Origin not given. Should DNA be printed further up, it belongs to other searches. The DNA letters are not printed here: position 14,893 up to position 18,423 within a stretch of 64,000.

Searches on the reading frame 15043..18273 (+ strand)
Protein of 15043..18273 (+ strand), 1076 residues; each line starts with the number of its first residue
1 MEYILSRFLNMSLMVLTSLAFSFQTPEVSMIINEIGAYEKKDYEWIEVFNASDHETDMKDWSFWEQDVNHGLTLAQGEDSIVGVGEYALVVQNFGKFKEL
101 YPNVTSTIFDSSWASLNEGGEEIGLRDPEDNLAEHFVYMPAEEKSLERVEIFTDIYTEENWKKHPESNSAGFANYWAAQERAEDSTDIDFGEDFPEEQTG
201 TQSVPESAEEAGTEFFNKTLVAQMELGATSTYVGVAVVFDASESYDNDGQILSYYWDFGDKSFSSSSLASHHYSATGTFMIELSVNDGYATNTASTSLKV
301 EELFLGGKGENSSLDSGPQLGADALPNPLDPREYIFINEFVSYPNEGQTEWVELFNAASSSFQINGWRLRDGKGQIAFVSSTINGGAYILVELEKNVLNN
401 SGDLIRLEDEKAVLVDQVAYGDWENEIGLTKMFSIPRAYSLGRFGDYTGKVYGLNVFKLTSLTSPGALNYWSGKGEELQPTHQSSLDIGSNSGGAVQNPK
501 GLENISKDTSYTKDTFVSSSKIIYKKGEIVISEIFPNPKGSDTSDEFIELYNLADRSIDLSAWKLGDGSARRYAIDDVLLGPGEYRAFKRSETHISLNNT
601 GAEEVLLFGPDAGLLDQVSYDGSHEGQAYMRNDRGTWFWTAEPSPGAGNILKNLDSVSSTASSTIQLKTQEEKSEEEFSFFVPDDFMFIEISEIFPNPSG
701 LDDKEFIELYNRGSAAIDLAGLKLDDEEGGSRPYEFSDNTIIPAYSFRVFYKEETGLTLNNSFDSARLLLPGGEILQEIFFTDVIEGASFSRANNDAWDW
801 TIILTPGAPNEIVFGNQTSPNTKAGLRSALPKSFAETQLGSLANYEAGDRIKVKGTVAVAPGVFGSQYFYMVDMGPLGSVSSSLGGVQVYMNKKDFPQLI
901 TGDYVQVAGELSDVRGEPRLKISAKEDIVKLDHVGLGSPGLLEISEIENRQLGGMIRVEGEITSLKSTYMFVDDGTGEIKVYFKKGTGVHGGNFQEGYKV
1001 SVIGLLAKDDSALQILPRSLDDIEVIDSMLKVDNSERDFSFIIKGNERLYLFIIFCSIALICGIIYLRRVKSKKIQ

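Call 13: search_protein_families(library=pfam, proteins=[window:15043-18273:+], max_evalue=0.01)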
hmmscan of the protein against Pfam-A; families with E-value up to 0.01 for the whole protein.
window:15043-18273:+ (1076 aa): 4 families
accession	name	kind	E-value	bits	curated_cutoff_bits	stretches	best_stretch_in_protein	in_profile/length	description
PF00932.25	LTD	-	2.3e-55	186.1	34.3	4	525-620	4-107/109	Lamin Tail Domain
PF18911.6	PKD_4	-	7.1e-15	55.3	27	1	230-298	13-81/85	PKD domain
PF00801.26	PKD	-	4.4e-10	39.9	23.5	1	234-300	14-80/80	PKD domain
PF01336.31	tRNA_anti-codon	-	9.3e-09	35.5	27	1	957-1020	2-72/75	OB-fold nucleic acid binding domain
